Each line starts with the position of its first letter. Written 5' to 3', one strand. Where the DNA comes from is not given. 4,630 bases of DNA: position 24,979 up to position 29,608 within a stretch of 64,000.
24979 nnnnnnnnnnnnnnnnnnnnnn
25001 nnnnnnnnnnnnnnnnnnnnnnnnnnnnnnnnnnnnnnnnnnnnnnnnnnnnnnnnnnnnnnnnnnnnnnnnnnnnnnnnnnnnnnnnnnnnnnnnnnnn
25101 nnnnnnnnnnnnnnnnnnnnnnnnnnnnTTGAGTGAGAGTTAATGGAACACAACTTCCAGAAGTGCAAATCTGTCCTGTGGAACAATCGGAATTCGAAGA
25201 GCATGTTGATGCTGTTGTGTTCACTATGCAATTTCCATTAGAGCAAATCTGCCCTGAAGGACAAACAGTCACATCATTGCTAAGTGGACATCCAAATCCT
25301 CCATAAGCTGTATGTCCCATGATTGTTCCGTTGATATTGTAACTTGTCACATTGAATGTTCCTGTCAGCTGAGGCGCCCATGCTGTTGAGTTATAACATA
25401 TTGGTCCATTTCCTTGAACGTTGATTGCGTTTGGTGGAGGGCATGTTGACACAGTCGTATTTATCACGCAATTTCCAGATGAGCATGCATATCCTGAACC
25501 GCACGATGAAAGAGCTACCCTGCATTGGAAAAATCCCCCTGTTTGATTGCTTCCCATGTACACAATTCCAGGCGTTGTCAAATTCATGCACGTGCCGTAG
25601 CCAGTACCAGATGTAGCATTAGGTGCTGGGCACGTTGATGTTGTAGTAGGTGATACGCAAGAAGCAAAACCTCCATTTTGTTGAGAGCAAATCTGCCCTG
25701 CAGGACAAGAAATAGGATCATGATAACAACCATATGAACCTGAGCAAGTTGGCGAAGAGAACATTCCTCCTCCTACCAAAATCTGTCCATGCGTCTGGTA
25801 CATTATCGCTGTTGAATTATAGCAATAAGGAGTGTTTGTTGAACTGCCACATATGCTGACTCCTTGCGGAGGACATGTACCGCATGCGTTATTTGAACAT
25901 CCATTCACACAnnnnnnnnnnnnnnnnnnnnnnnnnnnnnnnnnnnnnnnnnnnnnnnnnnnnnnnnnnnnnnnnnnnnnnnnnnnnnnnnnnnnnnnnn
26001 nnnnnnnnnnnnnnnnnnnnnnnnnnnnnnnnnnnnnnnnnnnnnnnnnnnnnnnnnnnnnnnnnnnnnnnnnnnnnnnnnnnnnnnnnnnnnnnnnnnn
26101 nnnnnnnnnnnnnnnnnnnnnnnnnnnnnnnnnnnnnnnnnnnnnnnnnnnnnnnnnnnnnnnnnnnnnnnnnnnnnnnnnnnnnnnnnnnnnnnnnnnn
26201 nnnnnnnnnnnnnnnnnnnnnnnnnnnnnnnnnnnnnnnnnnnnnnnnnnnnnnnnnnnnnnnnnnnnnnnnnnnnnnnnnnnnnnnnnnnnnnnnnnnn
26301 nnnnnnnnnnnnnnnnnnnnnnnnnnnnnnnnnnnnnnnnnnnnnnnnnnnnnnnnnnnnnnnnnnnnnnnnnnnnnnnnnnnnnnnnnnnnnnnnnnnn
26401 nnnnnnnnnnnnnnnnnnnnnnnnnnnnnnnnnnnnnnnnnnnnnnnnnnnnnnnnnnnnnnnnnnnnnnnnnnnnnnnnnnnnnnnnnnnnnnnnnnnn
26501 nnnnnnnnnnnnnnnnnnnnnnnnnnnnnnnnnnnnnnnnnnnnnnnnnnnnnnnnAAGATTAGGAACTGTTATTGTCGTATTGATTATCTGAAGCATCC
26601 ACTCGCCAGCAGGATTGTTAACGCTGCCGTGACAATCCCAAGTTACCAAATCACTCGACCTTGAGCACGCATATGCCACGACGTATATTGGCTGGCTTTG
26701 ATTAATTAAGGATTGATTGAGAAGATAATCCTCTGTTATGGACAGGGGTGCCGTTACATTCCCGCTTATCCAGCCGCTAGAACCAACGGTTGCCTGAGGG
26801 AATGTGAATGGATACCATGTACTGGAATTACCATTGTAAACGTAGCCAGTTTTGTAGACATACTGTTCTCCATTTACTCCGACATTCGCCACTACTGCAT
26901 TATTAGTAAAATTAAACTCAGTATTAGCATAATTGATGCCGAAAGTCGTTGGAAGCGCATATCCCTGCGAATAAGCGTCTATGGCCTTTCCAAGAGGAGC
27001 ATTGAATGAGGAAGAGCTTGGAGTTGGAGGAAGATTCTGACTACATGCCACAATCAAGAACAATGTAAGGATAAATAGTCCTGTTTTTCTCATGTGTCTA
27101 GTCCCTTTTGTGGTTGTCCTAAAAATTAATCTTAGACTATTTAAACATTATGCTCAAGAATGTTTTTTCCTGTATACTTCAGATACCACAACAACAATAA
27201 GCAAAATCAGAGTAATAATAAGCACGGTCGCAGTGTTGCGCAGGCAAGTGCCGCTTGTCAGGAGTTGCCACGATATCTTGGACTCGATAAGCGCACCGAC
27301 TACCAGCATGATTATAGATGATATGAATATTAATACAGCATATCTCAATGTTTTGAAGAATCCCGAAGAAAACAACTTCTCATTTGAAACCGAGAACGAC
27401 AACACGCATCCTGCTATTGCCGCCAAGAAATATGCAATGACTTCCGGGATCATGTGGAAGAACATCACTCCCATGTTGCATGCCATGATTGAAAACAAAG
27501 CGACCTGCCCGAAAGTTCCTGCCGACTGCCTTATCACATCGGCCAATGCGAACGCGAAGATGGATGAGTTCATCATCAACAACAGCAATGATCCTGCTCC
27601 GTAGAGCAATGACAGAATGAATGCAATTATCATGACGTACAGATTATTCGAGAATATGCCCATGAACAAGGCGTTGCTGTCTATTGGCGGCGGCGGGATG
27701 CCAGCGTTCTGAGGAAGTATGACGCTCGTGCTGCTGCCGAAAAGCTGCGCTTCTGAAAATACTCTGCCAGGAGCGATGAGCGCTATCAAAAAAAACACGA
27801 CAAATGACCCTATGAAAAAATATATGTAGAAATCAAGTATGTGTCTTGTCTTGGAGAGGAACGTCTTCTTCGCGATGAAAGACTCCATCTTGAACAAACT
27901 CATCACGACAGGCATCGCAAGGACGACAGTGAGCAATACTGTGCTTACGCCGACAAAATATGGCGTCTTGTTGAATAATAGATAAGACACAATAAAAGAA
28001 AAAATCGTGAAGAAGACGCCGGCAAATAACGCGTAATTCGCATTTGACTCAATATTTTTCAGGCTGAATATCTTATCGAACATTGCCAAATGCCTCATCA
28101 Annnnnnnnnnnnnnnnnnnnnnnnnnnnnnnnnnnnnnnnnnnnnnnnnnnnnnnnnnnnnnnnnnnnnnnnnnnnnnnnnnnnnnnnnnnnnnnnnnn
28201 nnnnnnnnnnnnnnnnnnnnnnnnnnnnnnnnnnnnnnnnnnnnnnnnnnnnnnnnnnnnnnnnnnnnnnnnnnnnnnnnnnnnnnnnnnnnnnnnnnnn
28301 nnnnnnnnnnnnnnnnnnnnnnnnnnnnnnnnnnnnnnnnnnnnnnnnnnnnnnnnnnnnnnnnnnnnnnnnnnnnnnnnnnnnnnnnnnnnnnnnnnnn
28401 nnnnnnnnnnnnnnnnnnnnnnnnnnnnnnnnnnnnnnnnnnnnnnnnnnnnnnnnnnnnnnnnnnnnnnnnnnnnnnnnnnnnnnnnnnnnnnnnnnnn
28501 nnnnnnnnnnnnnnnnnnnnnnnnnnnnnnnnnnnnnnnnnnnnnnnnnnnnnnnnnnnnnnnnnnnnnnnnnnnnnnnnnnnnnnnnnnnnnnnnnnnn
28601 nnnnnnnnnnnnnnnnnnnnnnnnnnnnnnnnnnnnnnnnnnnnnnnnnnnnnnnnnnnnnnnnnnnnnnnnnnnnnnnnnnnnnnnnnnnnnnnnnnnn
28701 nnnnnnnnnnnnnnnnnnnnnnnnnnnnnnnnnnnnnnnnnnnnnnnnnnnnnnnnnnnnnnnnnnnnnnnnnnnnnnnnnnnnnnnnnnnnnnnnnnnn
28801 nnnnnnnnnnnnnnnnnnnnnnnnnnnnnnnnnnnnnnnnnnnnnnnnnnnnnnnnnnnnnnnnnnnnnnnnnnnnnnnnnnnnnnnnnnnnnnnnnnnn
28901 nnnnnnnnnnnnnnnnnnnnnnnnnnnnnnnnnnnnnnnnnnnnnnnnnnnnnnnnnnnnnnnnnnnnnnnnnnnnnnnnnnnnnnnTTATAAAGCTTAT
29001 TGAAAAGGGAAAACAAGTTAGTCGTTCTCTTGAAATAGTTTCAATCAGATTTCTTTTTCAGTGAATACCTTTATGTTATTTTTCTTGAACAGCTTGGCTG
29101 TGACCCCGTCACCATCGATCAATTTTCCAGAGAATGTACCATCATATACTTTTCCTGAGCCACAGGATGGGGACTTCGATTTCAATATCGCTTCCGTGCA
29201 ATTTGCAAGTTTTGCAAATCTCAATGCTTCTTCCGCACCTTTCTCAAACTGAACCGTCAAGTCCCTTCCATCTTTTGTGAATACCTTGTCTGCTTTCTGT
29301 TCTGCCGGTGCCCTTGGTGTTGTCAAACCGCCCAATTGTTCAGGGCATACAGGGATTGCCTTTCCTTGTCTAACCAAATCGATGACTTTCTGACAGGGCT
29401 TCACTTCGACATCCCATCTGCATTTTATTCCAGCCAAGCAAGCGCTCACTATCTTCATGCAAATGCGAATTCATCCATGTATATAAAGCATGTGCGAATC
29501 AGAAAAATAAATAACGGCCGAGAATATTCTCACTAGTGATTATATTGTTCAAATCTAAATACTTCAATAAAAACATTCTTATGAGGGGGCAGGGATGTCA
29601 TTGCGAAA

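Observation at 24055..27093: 1012-aa Cys-rich, sequon-dense lipoprotein that is a paralog of the S-layer protein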

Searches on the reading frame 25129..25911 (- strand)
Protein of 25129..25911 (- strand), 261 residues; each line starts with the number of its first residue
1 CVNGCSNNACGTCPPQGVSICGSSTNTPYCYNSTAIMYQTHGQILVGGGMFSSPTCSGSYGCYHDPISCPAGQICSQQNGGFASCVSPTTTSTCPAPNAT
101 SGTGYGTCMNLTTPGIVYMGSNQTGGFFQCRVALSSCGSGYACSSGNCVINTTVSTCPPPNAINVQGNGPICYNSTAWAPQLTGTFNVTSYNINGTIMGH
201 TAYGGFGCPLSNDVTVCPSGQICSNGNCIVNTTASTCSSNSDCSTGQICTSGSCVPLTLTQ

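Call 98: find_homologous_proteins(query=window:25129-25911:-, max_evalue=0.001)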
Query window:25129-25911:-: 612 candidates shared short words with the query, none scored E <= 0.001.

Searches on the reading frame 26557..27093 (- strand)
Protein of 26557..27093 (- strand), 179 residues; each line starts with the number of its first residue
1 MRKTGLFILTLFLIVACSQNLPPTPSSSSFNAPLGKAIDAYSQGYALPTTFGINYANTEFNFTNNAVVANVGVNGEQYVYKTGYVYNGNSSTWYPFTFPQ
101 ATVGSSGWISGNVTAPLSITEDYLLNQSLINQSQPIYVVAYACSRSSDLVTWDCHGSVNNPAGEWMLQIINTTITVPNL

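Call 41: search_protein_families(library=pfam, alignment_id=A3, max_evalue=0.1)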
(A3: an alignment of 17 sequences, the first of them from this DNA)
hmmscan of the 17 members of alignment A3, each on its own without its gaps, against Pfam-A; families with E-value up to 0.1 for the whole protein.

A. member 1, seq(179 aa): 0 families

B. families by the number of members that match (of 17 scanned): 0 families

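Call 43: find_related_loci(query=A4, collection=genome_contigs, flank=5000)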
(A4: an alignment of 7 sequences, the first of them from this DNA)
Query A4 (179 aa) in genome_contigs; peptide patterns used: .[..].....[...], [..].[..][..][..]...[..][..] (x = any residue, [..] = any of these).
54 stretches matched a pattern; 2 encode a relative of the query (tblastn E <= 1e-3); 2 distinct loci.
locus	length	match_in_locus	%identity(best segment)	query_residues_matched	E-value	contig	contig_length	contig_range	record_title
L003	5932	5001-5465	45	12-175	6e-45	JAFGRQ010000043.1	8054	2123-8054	MAG: Candidatus Woesearchaeota archaeon isolate Zod_Metabat.845 k87_10517708, whole genome shotgun sequence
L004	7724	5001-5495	35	1-168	4e-26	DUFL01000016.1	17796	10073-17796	MAG TPA_asm: Candidatus Woesearchaeota archaeon isolate UBA10107 contig_7337, whole genome shotgun sequence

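Call 53: predict_structure(alignment_id=A3)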
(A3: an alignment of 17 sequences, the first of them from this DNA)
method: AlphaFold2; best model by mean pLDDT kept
length: 179 residues; sequences in the alignment: 17
mean_pLDDT: 82.5   pTM: 0.79
mean pLDDT of the five models: 82.5, 79.8, 78.8, 78.2, 76.5
residues with pLDDT >= 90: 77; 70-90: 62; 50-70: 37; < 50: 3
segments of 3 or more residues with pLDDT < 50: none
pLDDT, mean of each block of 10 residues (from residue 1): 55 57 78 64 86 83 84 97 91 94 96 95 85 91 87 80 86 78
secondary structure, 60 per line:
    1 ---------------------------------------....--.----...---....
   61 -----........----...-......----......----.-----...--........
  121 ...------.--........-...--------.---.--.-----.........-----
elements in order: H40-43 E51-53 E57-60 E66-73 E78-80 E82-87 E92-97 E108-110 E113-120 E133-140 E142-144 E166-174

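Call 58: fold_search(model_id=the predicted structure, library=pdb)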
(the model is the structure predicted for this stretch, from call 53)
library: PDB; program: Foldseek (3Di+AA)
matches with E <= 10: 1480; with E <= 0.001: 6
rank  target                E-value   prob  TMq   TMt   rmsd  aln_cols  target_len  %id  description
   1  3r18                  2.5e-04  1.00  0.39  0.21   6.8       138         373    8  Chicken sulfite oxidase double mutant with altered activity and substrate affinity (released 2012-02-08)
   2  1qun_I                4.6e-04  1.00  0.34  0.31   6.7       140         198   11  X-RAY STRUCTURE OF THE FIMC-FIMH CHAPERONE ADHESIN COMPLEX FROM UROPATHOGENIC E.COLI (released 1999-08-31)
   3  4az8_A                7.5e-04  1.00  0.35  0.34   7.1       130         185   10  Crystal structure of the complex of the Caf1M:Caf1 chaperone:subunit preassembly complex carrying the KDKDTN insertion (released 2012-09-26)
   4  2a9c_A                7.5e-04  1.00  0.38  0.22   6.9       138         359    8  Crystal structure of R138Q mutant of recombinant chicken sulfite oxidase with the bound product, sulfate, at the activ (released 2005-08-02)
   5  3hbq                  8.0e-04  1.00  0.36  0.21   7.0       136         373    8  Structure of recombinant Chicken Liver Sulfite Oxidase mutant Cys 185 Ala (released 2010-04-14)
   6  3r19                  8.4e-04  1.00  0.39  0.21   6.8       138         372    8  Chicken sulfite oxidase triple mutant with altered activity and substrate affinity (released 2012-02-08)
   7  3hbg                  1.0e-03  1.00  0.39  0.22   7.7       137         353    9  Structure of recombinant Chicken Liver Sulfite Oxidase mutant C185S (released 2010-04-14)
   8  2a99                  1.1e-03  1.00  0.38  0.21   6.9       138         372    8  Crystal structure of recombinant chicken sulfite oxidase at resting state (released 2005-08-02)
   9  3hc2                  1.1e-03  1.00  0.38  0.21   6.9       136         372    8  Crystal Structure of chicken sulfite oxidase mutant Tyr 322 Phe (released 2010-06-16)
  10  3dsn_A                1.2e-03  1.00  0.37  0.34   7.2       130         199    8  Crystal structure of the complex of the Caf1M chaperone with the mini-fiber of two Caf1 subunits (Caf1:Caf1), carrying (released 2009-07-14)
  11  1p5u_A                1.2e-03  1.00  0.37  0.33   8.6       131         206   10  X-ray structure of the ternary Caf1M:Caf1:Caf1 chaperone:subunit:subunit complex (released 2003-06-24)
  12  3hbp                  1.2e-03  1.00  0.37  0.21   7.0       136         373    8  The crystal structure of C185S mutant of recombinant sulfite oxidase with bound substrate, sulfite, at the active site (released 2010-04-14)
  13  4b0m_M                1.3e-03  1.00  0.39  0.34   7.1       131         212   11  Complex of the Caf1AN usher domain, Caf1M chaperone and Caf1 subunit from Yersinia pestis (released 2012-09-26)
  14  2a9a_B                1.4e-03  1.00  0.40  0.23   6.1       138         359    8  Crystal structure of recombinant chicken sulfite oxidase with the bound product, sulfate, at the active site (released 2005-08-02)
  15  5k3x_A                1.5e-03  1.00  0.36  0.21   6.8       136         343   12  Crystal Structure of the sulfite dehydrogenase, SorT R78K mutant from Sinorhizobium meliloti (released 2017-05-24)
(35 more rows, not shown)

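Call 80: search_protein_families(library=pfam, proteins=[L003:3400-3984:+], max_evalue=0.01)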
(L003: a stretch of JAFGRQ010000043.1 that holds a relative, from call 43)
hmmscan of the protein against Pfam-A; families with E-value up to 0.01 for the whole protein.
L003:3400-3984:+ (194 aa): 3 families
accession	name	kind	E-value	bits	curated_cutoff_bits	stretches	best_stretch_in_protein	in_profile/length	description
PF14283.11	CD1107-like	-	0.0026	18.1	26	1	55-127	88-156/158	Mobile element protein CD1107-like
PF02046.20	COX6A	-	0.006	17.5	25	1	67-127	9-69/112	Cytochrome c oxidase subunit VIa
PF10883.13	DUF2681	-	0.006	17.3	28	1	106-163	7-63/90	Protein of unknown function (DUF2681)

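Call 88: find_related_loci(query=A4, collection=metagenome_contigs, flank=4000)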
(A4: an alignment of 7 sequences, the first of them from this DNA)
Query A4 (179 aa) in metagenome_contigs; peptide patterns used: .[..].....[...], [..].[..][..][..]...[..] (x = any residue, [..] = any of these).
146 stretches matched a pattern; 3 encode a relative of the query (tblastn E <= 1e-3); 3 distinct loci.
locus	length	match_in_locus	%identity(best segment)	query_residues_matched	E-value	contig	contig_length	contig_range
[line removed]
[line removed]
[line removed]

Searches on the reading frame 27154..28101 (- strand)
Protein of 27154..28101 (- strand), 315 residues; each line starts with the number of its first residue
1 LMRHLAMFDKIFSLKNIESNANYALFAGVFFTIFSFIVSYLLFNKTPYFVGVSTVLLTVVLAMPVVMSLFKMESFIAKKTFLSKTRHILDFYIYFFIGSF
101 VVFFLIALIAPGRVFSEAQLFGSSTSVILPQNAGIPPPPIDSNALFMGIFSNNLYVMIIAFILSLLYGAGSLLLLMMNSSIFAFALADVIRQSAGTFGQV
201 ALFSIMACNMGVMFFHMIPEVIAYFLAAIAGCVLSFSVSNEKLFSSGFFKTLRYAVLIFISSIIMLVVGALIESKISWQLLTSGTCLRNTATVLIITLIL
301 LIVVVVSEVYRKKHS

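Call 12: search_protein_families(library=pfam, proteins=[window:27154-28101:-], max_evalue=0.001)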
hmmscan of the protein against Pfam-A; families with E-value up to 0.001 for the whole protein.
window:27154-28101:- (315 aa): 1 family
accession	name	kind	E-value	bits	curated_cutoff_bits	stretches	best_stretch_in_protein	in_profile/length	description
PF01944.22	SpoIIM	-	2.9e-10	40.7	26.9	1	100-277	10-162/163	Stage II sporulation protein M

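Call 30: search_protein_families(library=pfam, proteins=[window:27154-28101:-], max_evalue=0.01)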
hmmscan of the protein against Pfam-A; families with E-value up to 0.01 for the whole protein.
window:27154-28101:- (315 aa): 1 family
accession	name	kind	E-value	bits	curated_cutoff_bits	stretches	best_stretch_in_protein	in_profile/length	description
PF01944.22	SpoIIM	-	2.9e-10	40.7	26.9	1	100-277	10-162/163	Stage II sporulation protein M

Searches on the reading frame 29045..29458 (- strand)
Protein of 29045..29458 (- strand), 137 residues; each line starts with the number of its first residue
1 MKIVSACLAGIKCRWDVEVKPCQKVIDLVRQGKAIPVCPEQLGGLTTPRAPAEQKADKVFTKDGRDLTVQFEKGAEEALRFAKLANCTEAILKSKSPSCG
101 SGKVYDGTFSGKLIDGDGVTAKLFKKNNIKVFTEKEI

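Call 12: search_protein_families(library=pfam, proteins=[window:29045-29458:-], max_evalue=0.001)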
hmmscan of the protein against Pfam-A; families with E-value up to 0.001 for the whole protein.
window:29045-29458:- (137 aa): 1 family
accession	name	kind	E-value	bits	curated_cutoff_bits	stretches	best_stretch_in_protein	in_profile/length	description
PF04463.17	2-thiour_desulf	-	1.2e-44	152.1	34.7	1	3-136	2-141/141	2-thiouracil desulfurase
